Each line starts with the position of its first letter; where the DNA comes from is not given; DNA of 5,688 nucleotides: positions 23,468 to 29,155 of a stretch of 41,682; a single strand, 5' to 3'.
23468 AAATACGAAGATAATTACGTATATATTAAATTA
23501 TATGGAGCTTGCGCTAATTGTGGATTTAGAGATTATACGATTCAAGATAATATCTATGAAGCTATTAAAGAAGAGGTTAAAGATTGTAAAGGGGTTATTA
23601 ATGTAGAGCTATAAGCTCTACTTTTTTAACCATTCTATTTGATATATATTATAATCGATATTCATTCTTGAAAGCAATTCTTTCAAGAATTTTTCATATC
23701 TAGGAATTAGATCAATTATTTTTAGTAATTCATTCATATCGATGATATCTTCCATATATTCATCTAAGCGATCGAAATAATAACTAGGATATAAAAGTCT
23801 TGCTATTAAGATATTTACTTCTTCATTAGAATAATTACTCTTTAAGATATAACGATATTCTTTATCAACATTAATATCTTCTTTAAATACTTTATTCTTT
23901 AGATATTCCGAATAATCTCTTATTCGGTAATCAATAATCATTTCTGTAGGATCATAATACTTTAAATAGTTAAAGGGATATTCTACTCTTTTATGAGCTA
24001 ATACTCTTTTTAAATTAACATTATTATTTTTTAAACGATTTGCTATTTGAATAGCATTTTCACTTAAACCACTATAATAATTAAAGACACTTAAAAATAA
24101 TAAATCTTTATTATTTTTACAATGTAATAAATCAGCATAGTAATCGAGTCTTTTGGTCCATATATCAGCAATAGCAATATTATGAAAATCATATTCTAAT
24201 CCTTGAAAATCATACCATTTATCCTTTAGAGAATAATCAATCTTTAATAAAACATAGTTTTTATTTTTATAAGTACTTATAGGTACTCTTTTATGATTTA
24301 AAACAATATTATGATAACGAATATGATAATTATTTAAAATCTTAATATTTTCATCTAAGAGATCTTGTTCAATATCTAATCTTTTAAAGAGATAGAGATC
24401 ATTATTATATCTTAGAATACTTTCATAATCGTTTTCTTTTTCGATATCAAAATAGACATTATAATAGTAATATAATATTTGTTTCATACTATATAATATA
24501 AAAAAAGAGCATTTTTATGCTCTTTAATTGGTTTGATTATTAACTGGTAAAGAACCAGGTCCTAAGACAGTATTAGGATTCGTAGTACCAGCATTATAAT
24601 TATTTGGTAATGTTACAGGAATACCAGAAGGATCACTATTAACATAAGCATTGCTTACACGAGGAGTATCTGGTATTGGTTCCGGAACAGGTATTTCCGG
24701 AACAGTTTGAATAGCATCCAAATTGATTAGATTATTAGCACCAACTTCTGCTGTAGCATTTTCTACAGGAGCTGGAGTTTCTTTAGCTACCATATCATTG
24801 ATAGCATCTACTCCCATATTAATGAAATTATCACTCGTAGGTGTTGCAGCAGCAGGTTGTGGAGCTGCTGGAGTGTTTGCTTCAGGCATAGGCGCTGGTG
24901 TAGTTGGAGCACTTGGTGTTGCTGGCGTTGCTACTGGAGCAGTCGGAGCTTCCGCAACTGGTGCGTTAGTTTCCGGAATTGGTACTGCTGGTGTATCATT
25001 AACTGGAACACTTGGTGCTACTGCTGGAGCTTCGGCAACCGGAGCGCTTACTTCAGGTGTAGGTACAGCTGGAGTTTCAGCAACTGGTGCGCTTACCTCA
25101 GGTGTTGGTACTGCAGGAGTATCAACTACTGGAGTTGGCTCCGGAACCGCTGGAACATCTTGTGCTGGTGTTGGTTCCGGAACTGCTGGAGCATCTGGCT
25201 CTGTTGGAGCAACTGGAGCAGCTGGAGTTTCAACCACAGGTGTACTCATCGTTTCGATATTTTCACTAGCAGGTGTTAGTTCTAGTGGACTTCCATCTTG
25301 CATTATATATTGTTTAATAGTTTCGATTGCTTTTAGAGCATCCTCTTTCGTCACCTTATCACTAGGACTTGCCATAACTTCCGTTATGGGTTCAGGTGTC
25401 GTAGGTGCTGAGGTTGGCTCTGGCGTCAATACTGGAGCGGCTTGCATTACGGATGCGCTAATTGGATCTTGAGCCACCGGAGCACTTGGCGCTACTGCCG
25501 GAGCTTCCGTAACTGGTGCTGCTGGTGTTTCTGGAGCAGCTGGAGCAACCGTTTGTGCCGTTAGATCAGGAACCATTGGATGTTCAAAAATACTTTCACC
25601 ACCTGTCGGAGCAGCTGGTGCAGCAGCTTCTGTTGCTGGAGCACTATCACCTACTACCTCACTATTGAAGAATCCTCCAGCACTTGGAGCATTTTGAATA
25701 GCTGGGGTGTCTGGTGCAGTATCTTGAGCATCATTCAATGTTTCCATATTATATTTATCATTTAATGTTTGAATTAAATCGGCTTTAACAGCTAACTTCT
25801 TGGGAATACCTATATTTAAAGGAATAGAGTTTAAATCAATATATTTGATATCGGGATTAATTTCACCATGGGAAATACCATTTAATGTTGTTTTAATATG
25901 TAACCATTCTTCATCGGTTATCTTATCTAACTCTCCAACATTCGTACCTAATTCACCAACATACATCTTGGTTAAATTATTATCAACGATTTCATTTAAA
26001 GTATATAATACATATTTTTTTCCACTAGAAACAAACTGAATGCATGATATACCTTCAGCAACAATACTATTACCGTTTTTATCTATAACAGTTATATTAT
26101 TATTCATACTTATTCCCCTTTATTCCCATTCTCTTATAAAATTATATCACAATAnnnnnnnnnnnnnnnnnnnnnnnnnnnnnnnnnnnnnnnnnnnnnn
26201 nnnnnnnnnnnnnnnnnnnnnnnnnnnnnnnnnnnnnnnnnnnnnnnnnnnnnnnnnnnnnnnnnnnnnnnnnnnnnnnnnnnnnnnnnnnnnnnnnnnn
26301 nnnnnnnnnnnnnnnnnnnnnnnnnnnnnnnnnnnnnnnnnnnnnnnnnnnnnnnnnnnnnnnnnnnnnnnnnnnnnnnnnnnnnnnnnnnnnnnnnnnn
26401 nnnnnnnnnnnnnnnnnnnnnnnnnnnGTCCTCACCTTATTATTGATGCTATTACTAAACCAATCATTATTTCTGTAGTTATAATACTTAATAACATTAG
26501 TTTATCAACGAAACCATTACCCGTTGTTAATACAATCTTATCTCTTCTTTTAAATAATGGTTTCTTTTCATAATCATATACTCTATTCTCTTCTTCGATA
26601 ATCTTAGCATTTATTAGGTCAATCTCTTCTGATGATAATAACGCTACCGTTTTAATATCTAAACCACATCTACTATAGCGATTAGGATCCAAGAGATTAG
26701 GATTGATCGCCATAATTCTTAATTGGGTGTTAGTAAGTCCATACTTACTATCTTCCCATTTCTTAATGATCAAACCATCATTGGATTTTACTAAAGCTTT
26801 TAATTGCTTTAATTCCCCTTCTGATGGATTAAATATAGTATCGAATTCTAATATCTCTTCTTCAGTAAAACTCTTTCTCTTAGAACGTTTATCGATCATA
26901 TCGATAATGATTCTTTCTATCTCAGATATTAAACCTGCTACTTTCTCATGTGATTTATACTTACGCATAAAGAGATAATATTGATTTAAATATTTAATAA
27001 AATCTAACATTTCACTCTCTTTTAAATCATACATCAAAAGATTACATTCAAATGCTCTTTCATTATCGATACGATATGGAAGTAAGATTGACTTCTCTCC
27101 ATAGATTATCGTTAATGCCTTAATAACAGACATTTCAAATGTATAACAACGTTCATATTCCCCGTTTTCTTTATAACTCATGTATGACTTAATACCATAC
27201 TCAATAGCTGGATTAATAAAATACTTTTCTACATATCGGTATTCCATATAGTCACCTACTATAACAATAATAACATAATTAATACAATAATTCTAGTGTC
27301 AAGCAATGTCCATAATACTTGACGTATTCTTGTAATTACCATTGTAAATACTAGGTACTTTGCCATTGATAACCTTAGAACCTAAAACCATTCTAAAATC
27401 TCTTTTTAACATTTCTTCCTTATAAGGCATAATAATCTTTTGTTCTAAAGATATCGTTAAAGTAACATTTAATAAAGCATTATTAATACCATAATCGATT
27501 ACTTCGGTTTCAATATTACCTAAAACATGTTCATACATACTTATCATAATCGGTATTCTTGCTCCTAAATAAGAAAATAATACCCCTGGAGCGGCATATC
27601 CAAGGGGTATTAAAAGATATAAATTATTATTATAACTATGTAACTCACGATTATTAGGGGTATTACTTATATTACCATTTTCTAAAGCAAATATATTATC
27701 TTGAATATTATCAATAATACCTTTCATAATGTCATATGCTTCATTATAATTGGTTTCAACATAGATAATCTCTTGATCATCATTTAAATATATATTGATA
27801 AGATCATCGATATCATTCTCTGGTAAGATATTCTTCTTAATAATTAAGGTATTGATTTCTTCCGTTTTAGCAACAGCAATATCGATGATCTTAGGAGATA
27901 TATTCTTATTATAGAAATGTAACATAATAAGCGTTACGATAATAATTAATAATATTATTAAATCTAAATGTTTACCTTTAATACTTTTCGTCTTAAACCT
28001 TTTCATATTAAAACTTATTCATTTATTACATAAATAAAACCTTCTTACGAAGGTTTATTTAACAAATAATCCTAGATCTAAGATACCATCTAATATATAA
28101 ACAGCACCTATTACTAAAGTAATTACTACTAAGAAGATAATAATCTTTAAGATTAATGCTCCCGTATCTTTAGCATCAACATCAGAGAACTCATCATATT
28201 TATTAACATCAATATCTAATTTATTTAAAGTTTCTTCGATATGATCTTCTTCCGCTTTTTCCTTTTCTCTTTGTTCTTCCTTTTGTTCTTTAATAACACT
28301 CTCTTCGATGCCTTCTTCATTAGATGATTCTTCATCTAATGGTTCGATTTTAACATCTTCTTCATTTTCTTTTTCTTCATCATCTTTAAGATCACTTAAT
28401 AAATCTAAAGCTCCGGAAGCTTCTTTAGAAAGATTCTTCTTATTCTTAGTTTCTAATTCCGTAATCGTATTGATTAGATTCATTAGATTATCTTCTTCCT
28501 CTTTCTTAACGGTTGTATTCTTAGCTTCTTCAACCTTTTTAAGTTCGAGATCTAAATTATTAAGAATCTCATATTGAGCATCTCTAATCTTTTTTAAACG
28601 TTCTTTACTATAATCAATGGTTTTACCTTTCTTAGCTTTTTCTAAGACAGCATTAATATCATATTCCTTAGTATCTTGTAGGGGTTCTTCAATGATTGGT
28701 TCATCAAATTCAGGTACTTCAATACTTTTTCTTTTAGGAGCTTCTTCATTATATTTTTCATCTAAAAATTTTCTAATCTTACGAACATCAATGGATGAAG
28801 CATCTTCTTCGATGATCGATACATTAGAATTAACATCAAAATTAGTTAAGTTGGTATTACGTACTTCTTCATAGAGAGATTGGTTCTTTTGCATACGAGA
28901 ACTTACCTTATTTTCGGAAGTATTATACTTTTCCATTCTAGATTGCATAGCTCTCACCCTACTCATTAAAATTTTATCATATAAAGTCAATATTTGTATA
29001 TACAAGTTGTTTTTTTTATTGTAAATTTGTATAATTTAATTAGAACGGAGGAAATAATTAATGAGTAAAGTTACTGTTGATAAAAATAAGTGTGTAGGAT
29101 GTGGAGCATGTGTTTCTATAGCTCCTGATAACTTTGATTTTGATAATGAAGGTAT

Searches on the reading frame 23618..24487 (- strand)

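Call 6: search_protein_families(library=pfam, max_evalue=0.1, proteins=[window:23618-24487:-])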
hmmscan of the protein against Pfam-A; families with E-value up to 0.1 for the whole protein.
window:23618-24487:- (289 aa): 0 families

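Call 66: search_protein_families(library=ncbifam, max_evalue=0.1, proteins=[window:23618-24487:-])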
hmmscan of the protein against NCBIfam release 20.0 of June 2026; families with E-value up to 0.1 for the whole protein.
window:23618-24487:- (289 aa): 1 family
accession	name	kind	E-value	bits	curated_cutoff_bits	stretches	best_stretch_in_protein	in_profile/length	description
TIGR02905.1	spore_yutH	equivalog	3.2e-10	39.7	215.05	1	108-270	127-312/313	spore coat putative kinase YutH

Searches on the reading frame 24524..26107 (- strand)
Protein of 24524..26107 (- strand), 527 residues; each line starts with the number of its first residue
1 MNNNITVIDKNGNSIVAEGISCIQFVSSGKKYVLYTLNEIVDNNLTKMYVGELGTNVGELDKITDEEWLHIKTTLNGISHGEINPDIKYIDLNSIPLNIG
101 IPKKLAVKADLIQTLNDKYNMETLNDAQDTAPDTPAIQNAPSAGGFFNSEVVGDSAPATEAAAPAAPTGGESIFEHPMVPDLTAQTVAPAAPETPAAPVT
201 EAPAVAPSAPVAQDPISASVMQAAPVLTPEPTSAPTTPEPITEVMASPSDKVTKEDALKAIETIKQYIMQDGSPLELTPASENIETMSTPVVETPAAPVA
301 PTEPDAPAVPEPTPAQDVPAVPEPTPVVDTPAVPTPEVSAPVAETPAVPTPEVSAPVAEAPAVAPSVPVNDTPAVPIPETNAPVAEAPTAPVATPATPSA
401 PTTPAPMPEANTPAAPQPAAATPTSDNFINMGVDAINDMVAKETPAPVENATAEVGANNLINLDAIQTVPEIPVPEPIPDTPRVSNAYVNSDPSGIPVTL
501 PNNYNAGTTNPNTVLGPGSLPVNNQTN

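Call 6: search_protein_families(library=pfam, max_evalue=0.1, proteins=[window:24524-26107:-])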
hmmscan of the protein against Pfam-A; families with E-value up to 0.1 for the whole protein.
window:24524-26107:- (527 aa): 0 families

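Call 66: search_protein_families(library=ncbifam, max_evalue=0.1, proteins=[window:24524-26107:-])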
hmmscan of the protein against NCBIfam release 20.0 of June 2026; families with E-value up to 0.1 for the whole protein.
window:24524-26107:- (527 aa): 1 family
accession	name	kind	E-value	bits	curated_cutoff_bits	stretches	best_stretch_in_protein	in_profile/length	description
NF010219.0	PRK13678.2-2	equivalog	0.0003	21.3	147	1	2-78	5-86/93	hypothetical protein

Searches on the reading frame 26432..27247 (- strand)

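Call 6: search_protein_families(library=pfam, max_evalue=0.1, proteins=[window:26432-27247:-])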
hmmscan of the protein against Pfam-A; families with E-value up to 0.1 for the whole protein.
window:26432-27247:- (271 aa): 0 families

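Call 66: search_protein_families(library=ncbifam, max_evalue=0.1, proteins=[window:26432-27247:-])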
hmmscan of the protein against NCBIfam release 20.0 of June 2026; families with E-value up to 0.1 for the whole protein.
window:26432-27247:- (271 aa): 2 families
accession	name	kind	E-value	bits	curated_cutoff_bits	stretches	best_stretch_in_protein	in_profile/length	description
NF010591.0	PRK13985.1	equivalog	0.016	13.9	1083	1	4-31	404-431/569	urease subunit beta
TIGR01792.1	urease_alph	equivalog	0.034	12.8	680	1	4-33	403-432/568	urease subunit alpha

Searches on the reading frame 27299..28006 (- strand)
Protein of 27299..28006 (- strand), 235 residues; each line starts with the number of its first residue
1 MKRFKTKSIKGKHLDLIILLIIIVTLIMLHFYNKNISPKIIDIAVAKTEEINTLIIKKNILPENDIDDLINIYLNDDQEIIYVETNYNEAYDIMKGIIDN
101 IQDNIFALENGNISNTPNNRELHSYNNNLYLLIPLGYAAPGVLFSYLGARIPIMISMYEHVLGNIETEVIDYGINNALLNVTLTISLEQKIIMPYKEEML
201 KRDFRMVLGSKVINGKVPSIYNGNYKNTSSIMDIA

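Call 6: search_protein_families(library=pfam, max_evalue=0.1, proteins=[window:27299-28006:-])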
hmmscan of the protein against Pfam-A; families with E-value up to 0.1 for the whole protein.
window:27299-28006:- (235 aa): 2 families
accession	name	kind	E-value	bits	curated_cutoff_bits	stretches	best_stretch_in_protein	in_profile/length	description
PF09560.15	Spore_YunB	-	2e-16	60.3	25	1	133-219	4-90/91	Sporulation protein YunB (Spo_YunB)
PF05862.16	IceA2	-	0.048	14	25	1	210-228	5-23/59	Helicobacter pylori IceA2 protein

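Call 66: search_protein_families(library=ncbifam, max_evalue=0.1, proteins=[window:27299-28006:-])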
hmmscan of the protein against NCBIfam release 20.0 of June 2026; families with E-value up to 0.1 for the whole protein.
window:27299-28006:- (235 aa): 1 family
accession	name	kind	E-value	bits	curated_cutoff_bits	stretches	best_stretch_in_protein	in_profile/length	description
TIGR02832.1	spo_yunB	equivalog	1.7e-24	86.6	111.9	1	16-224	9-203/204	sporulation protein YunB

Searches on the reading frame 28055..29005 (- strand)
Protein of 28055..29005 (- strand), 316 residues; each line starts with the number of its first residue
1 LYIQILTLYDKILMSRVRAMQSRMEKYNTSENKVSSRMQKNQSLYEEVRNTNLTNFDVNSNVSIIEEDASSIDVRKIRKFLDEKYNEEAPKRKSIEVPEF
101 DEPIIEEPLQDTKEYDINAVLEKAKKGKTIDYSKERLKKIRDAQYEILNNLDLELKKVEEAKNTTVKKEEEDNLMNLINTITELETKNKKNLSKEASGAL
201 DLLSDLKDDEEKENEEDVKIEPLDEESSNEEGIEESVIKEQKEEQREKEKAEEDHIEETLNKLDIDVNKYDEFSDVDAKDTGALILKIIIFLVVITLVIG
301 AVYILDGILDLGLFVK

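Call 6: search_protein_families(library=pfam, max_evalue=0.1, proteins=[window:28055-29005:-])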
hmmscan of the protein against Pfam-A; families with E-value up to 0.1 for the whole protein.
window:28055-29005:- (316 aa): 2 families
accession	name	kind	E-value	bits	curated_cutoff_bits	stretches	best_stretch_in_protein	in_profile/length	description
PF14705.12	Costars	-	0.0045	17.5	24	1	114-147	41-73/76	Costars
PF11833.13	CPP1-like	-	0.012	15.7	28.4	0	67-135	1-67/196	Protein CHAPERONE-LIKE PROTEIN OF POR1-like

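Call 66: search_protein_families(library=ncbifam, max_evalue=0.1, proteins=[window:28055-29005:-])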
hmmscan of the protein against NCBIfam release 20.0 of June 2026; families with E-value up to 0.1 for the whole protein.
window:28055-29005:- (316 aa): 0 families
